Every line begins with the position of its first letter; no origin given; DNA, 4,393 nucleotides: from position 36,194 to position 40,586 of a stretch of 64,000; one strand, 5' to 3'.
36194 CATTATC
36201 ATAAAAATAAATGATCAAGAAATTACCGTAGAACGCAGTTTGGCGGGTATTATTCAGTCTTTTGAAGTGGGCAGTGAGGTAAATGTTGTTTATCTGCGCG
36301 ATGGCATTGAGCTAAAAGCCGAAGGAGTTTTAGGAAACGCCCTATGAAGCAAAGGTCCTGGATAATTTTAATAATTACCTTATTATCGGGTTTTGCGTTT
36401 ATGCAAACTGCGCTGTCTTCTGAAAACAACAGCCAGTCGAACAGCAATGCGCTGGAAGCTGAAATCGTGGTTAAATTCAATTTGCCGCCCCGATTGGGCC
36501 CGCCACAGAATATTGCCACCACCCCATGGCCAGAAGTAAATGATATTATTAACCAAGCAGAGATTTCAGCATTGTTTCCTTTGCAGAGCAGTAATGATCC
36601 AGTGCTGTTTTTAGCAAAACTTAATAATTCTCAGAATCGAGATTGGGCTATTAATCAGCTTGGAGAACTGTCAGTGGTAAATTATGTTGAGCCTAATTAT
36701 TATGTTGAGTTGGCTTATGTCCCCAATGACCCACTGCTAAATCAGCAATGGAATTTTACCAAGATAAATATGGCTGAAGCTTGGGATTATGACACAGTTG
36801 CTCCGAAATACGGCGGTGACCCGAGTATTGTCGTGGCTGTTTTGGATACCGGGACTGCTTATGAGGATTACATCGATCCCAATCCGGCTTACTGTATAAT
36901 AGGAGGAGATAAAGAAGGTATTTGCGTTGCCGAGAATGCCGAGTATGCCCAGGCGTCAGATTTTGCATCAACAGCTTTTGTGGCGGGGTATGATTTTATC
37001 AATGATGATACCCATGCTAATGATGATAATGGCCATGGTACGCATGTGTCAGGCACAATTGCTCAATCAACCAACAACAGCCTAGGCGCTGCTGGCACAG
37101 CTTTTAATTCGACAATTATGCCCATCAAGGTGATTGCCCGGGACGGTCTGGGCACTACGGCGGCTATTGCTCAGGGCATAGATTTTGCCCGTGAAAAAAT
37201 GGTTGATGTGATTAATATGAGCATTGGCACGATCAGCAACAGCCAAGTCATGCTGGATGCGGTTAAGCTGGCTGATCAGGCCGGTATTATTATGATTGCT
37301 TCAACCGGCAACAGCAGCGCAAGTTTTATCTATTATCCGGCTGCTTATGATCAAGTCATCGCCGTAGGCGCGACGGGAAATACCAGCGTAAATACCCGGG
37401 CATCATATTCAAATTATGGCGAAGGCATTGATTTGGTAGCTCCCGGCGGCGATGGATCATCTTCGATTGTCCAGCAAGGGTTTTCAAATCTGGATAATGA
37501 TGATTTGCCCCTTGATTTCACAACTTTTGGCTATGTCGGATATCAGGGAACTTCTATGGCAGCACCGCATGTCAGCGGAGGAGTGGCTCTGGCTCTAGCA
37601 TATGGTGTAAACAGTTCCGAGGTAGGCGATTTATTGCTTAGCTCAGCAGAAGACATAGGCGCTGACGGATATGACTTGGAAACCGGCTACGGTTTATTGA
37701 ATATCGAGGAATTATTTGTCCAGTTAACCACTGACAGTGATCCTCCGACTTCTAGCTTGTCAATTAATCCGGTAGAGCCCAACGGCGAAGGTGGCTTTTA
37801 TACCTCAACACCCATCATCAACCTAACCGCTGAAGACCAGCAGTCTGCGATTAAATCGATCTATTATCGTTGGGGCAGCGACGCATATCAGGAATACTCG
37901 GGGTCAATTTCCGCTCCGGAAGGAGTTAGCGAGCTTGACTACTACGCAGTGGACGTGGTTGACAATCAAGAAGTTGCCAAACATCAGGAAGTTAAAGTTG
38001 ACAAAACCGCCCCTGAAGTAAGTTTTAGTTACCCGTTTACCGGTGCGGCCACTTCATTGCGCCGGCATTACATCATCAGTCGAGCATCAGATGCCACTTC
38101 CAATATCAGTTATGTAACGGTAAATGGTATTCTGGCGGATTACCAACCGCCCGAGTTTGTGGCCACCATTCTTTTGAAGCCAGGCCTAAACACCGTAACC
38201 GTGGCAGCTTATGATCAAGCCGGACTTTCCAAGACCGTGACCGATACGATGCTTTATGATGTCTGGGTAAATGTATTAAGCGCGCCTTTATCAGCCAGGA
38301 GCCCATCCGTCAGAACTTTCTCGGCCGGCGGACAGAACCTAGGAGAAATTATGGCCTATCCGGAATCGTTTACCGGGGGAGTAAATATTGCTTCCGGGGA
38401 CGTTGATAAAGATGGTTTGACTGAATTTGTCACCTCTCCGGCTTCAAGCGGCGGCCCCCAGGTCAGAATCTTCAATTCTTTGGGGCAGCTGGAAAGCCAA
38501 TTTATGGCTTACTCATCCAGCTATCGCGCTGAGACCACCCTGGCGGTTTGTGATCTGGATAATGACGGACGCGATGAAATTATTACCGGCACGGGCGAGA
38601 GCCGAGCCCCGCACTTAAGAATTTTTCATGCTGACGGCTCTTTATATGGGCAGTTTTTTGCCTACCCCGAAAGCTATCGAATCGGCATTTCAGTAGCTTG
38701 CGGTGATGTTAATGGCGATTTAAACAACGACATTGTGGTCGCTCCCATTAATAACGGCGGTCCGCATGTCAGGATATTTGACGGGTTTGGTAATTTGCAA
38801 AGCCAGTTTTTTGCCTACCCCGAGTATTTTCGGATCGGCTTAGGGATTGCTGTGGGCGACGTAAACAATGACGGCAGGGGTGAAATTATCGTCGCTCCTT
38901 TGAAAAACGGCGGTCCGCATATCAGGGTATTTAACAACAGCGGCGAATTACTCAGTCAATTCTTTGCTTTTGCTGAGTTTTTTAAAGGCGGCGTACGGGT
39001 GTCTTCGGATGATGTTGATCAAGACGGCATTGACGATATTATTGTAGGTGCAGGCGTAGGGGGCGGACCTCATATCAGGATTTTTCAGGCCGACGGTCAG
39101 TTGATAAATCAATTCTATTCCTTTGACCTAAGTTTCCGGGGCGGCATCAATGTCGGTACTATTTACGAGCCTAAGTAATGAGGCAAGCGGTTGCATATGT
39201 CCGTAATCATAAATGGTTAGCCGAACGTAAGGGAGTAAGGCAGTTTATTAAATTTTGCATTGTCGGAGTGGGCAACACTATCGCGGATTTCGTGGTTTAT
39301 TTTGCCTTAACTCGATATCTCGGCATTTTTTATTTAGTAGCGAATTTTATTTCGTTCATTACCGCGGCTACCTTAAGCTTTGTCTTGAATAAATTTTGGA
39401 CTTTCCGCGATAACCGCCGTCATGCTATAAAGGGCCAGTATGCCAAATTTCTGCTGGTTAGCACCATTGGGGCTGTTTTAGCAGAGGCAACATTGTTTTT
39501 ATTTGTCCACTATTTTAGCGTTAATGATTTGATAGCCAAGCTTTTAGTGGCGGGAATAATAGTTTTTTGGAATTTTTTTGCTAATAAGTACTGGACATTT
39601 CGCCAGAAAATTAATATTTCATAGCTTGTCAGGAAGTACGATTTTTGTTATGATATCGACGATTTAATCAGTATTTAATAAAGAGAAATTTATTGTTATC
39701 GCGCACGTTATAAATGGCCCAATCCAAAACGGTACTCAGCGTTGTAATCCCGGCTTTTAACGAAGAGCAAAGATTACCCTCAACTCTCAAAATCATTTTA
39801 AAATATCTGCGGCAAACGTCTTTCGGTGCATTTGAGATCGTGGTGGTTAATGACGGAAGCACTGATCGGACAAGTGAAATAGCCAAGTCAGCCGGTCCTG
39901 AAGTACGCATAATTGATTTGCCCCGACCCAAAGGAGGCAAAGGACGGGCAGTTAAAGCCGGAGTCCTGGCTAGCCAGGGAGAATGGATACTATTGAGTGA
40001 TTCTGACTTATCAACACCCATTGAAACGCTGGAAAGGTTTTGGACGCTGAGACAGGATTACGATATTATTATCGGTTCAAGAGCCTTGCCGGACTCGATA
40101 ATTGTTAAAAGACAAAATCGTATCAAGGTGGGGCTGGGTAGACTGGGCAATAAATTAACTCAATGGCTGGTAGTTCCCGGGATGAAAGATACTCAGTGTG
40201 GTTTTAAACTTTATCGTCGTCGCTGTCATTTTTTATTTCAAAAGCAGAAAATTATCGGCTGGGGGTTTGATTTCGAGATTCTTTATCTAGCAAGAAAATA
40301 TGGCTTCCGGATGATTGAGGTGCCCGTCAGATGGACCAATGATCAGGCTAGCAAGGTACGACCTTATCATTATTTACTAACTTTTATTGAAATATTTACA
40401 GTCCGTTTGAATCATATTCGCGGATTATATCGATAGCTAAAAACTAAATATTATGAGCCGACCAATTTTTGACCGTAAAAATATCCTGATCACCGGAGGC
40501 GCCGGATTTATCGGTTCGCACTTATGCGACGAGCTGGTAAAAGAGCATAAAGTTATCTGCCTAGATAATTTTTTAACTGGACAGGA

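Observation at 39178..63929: About 25-kb surface-glycan assembly locus built around polyprenyl-phosphate-sugar donors and several GT-C-like membrane enzymes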

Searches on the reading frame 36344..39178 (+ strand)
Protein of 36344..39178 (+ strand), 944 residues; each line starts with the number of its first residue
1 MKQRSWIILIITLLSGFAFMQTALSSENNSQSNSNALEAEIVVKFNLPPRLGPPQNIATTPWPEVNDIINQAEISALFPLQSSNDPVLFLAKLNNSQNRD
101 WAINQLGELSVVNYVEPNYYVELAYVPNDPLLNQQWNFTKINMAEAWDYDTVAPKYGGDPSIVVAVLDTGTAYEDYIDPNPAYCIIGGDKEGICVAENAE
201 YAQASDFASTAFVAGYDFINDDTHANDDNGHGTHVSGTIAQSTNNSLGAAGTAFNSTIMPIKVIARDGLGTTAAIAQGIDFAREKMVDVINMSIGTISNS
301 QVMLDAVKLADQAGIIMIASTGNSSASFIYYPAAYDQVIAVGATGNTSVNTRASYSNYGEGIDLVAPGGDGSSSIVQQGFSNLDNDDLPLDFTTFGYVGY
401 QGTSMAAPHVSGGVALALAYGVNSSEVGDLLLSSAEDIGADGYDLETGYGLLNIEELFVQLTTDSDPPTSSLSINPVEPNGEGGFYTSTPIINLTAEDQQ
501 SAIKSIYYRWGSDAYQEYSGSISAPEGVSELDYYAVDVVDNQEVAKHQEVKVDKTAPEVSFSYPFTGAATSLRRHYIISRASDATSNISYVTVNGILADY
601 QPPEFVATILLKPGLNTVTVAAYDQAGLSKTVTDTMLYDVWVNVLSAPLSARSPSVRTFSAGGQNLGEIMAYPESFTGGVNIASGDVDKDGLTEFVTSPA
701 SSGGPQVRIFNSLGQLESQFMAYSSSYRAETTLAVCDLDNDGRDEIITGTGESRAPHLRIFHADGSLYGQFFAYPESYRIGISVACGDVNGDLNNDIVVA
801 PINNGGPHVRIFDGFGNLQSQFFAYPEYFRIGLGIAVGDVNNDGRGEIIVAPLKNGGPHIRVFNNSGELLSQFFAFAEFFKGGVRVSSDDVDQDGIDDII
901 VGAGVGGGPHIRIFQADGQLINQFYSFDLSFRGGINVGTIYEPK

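Call 3: search_protein_families(library=pfam, proteins=[window:36344-39178:+], max_evalue=0.01)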
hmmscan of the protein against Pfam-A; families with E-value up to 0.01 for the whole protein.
window:36344-39178:+ (944 aa): 4 families
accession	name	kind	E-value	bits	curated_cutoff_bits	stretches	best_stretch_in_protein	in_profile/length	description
PF00082.27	Peptidase_S8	-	3.9e-47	161.4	21.8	1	161-450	3-288/288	Subtilase family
PF13517.12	FG-GAP_3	-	1.1e-15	58.4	26.9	2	788-850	1-61/61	FG-GAP-like repeat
PF01839.29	FG-GAP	-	1e-11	44.8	22.1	2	883-907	2-26/37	FG-GAP repeat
PF09136.16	Glucodextran_B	-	2.4e-06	27.8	27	1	587-637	29-80/83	Glucodextranase, domain B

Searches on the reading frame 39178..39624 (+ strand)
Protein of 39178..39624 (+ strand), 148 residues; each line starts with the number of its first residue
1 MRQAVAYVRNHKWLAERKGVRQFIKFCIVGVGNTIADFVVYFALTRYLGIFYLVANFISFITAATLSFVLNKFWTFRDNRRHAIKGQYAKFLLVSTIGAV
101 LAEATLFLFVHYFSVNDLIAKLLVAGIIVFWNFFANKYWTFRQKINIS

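Call 3: search_protein_families(library=pfam, proteins=[window:39178-39624:+], max_evalue=0.01)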
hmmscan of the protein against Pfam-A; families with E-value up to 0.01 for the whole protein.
window:39178-39624:+ (148 aa): 1 family
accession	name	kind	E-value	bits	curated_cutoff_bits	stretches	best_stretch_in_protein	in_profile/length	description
PF04138.20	GtrA_DPMS_TM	-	7.4e-30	104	26.1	1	25-141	1-117/117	GtrA/DPMS, transmembrane domain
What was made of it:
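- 39178..39624 (+): GtrA-family 4-TM protein (148 aa). Its start overlaps the stop of the upstream S8 subtilase (TAATG). PF04138 GtrA_DPMS_TM, E 7.4e-30 (call 3).
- Checked: GtrA, 39178-39624: PF04138, E 7e-30 (call 3).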

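Call 8: search_protein_families(library=ncbifam, proteins=[window:39178-39624:+], max_evalue=0.01)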
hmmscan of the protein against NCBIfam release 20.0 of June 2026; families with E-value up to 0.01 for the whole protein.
window:39178-39624:+ (148 aa): 0 families

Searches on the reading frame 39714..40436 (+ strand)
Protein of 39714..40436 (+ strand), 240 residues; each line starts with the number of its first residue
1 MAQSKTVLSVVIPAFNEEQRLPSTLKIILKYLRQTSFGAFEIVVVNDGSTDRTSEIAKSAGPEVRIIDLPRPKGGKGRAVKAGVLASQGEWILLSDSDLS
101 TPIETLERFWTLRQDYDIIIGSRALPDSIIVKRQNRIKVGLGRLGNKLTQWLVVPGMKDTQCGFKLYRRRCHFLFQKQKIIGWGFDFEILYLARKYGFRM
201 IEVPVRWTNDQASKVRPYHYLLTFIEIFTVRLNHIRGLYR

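Call 3: search_protein_families(library=pfam, proteins=[window:39714-40436:+], max_evalue=0.01)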
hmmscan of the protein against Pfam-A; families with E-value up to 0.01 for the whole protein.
window:39714-40436:+ (240 aa): 4 families
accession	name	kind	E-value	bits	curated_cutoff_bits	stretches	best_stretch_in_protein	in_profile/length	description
PF00535.33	Glycos_transf_2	-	3.8e-28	99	23.3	1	9-170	1-162/168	Glycosyl transferase family 2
PF13641.12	Glyco_tranf_2_3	-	3.8e-09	37.3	27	1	8-99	3-97/230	Glycosyltransferase like family 2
PF13704.12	Glyco_tranf_2_4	-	0.00024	22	27.5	1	28-98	10-81/98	Glycosyl transferase family 2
PF10111.15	Glyco_tranf_2_2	-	0.0017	18.3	27.3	1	9-111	1-104/276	Glycosyltransferase like family 2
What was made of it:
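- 39714..40436 (+): GT2a: soluble 240-aa Dpm1/PpgS-type polyprenyl-phosphate glycosyltransferase candidate, with a DSD motif. Glycos_transf_2, 3.8e-28 (call 3).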

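Call 8: search_protein_families(library=ncbifam, proteins=[window:39714-40436:+], max_evalue=0.01)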
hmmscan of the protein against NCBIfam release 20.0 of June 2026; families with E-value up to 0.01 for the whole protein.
window:39714-40436:+ (240 aa): 21 families
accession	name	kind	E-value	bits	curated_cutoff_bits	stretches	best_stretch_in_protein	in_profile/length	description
NF041875.1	EPS_EpsD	equivalog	5.1e-15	55.7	370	1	8-112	1-103/325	exopolysaccharide biosynthesis glycosyltransferase EpsD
NF047588.1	GlcsyltransPgfSStrep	equivalog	1.6e-14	53.8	500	1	8-124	3-122/308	glycosyltransferase PgfS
NF007986.1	PRK10714.1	equivalog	4.8e-14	52.1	529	1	7-171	7-168/316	undecaprenyl-phosphate 4-deoxy-4-formamido-L-arabinose transferase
NF010496.0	PRK13915.1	equivalog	1e-13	51.1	262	1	4-102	29-130/307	glucosyl-3-phosphoglycerate synthase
TIGR04283.1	glyco_like_mftF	equivalog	1.2e-12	47.9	182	1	8-106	1-90/221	TIGR04283 family arsenosugar biosynthesis glycosyltransferase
NF041391.1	DPhHxTase_Halo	equivalog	2.1e-12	46.5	375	1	15-209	4-185/213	dolichyl-phosphate hexose transferase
TIGR03937.1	PgaC_IcaA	equivalog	8.2e-12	44.8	422.3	1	5-98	44-135/407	poly-beta-1,6-N-acetyl-D-glucosamine synthase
NF007482.0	PRK10073.1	equivalog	1.2e-11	44.2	423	1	1-106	1-103/334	glycosyltransferase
TIGR04182.1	glyco_TIGR04182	equivalog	1.5e-10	41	325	1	9-214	3-200/293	S-layer glycoprotein N-glycosyltransferase AglJ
TIGR03469.1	HpnB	hypoth_equivalog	1.2e-09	37.7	379.25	1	8-110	46-157/386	hopene-associated glycosyltransferase HpnB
TIGR03965.1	mycofact_glyco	equivalog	6.9e-09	35.1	280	1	6-100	74-166/467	mycofactocin biosynthesis glycosyltransferase MftF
NF058614.1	PPMAGASynPpgS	equivalog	3.9e-08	33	370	1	10-210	4-201/226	polyprenyl-phospho-N-acetylgalactosaminyl synthase PpgS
NF047683.1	TeichurnBiosyTuaG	equivalog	1.1e-07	31.8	400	1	1-111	1-109/252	teichuronic acid biosynthesis protein TuaG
NF038302.1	EPS_HpsE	equivalog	2e-07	30.3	300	1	8-98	3-96/307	hormogonium polysaccharide biosynthesis glycosyltransferase HpsE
NF045692.1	OglycostaseCruG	equivalog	2.4e-07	30.1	600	1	8-100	43-139/386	2'-O-glycosyltransferase CruG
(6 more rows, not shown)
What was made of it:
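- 39714..40436 (+): NCBIfam PpgS and Dol-P-hexose transferase alignments cover about 200 of 240 residues (call 8).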

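Call 43: search_solved_structures(query=window:39714-40436:+, max_evalue=0.001)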
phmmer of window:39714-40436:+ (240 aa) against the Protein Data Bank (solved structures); distinct sequences matched with E-value up to 0.001: 24.
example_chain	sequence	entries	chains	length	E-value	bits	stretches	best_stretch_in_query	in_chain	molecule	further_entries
5ekp_C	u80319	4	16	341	3.3e-11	46.1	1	6-127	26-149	Uncharacterized glycosyltransferase sll0501 | Glycosyltransferase sll0501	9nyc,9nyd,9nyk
5eke_A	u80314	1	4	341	3.3e-11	46.1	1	6-127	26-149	Uncharacterized glycosyltransferase sll0501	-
9nye_A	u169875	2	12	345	3.4e-11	46.1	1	6-127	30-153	Glycosyltransferase sll0501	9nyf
9bhc_C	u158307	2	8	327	5.5e-10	42.1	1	8-170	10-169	Undecaprenyl-phosphate 4-deoxy-4-formamido-L-arabinose transferase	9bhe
8vxh_A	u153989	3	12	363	7.2e-10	41.7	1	8-170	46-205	Undecaprenyl-phosphate 4-deoxy-4-formamido-L-arabinose transferase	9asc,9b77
9hwj_A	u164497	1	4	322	2.2e-09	40.2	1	8-207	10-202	Undecaprenyl-phosphate 4-deoxy-4-formamido-L-arabinose transferase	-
6p61_A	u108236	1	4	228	5.2e-09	38.9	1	7-125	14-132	Glycosyltransferase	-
5mlz_A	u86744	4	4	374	8e-09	38.3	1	8-204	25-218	Dolichol monophosphate mannose synthase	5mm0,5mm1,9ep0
5hea_A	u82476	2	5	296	2.9e-08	36.5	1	7-101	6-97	Putative glycosyltransferase (GalT1)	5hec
7pdo_A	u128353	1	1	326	7.3e-07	31.9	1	5-102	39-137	Glucosyl-3-phosphoglycerate synthase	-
7p5l_A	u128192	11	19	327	7.3e-07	31.9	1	5-102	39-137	Glucosyl-3-phosphoglycerate synthase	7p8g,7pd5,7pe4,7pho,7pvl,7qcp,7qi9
5tze_C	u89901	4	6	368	1.3e-06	31.1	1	8-107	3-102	Glycosyl transferase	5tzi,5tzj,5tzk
2z87_A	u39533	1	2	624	2.1e-06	30.4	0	8-101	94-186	Chondroitin synthase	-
2z86_A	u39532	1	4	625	2.1e-06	30.4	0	8-101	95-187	Chondroitin synthase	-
9jma_A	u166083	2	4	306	2.4e-06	30.2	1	7-102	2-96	GalNAc(5)-diNAcBac-PP-undecaprenol beta-1,3-glucosyltransferase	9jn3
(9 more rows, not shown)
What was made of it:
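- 39714..40436 (+): Best PDB hits are GtrB 5ekp (3e-11), ArnC and DPMS 5mlz (call 43).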
